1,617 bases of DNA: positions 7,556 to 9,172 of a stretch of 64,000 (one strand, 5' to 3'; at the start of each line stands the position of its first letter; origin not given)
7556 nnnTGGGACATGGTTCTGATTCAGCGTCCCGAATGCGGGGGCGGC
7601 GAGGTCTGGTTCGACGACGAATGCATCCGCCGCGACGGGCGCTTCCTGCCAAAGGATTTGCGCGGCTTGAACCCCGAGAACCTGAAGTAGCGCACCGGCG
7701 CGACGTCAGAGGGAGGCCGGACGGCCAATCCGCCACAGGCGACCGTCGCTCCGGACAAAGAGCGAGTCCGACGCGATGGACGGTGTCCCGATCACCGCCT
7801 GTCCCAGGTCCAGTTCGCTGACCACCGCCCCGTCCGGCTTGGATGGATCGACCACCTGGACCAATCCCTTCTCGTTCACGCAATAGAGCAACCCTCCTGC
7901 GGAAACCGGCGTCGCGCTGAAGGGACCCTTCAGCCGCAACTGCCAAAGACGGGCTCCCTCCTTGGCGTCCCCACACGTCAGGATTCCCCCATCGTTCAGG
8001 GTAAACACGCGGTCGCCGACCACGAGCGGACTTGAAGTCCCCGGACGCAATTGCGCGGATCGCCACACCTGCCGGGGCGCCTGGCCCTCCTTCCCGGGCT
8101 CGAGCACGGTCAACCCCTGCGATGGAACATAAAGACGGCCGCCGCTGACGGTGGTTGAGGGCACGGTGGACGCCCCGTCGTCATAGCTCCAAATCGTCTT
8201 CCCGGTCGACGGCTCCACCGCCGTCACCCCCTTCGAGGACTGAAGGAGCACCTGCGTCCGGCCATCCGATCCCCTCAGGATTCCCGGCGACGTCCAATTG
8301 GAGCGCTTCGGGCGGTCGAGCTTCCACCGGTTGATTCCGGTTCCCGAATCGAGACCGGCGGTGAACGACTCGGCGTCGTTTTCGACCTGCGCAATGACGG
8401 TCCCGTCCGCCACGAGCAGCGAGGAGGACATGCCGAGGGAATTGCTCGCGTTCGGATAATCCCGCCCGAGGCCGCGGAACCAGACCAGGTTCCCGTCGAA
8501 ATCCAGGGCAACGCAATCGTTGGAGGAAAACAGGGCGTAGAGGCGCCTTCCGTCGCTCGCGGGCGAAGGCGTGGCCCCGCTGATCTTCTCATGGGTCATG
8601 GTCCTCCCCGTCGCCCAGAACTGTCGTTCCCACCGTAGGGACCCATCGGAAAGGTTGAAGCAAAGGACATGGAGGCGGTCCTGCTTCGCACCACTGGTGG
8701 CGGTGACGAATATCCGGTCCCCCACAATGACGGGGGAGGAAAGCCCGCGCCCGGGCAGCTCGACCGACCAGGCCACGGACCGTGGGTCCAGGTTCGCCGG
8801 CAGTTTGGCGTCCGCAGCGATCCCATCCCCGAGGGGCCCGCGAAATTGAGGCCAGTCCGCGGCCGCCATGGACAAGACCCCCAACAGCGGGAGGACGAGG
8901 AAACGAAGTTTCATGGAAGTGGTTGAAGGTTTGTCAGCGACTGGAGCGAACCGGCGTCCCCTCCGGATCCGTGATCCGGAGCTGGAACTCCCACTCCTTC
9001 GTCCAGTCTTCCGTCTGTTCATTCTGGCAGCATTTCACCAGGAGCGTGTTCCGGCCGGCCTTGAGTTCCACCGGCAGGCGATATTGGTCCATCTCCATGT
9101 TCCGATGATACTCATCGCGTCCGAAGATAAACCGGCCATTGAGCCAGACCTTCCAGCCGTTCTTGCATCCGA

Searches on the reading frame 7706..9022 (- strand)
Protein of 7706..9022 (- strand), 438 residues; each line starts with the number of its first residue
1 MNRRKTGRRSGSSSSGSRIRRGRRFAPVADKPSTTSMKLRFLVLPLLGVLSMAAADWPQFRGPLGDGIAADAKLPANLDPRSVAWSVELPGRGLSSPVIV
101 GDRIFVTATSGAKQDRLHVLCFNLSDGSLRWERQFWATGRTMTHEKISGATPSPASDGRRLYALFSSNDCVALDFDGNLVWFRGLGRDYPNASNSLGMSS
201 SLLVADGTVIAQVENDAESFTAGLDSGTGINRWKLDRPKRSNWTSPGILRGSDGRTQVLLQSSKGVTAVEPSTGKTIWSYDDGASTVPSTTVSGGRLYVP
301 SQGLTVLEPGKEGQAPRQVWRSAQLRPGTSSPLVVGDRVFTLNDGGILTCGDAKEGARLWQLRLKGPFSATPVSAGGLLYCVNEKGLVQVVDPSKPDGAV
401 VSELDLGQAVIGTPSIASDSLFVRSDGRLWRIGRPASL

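Call 20: search_protein_families(library=pfam, proteins=[window:7706-9022:-], max_evalue=0.001)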
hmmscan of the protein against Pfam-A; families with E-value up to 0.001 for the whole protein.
window:7706-9022:- (438 aa): 3 families
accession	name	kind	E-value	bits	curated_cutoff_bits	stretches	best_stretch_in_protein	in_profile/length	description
PF13360.13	PQQ_2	-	1.7e-31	110.1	27.6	3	136-280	17-144/233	Outer membrane protein assembly factor BamB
PF13570.13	Beta-prop_ACSF4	-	1.1e-10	41.8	133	1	231-423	125-317/329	Beta-alanine-activating enzyme, beta-propeller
PF01011.28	PQQ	-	7.1e-05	22.1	26.7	0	262-287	65-90/595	Glucose/ethanol/alcohol dehydrogenase, beta-propeller domain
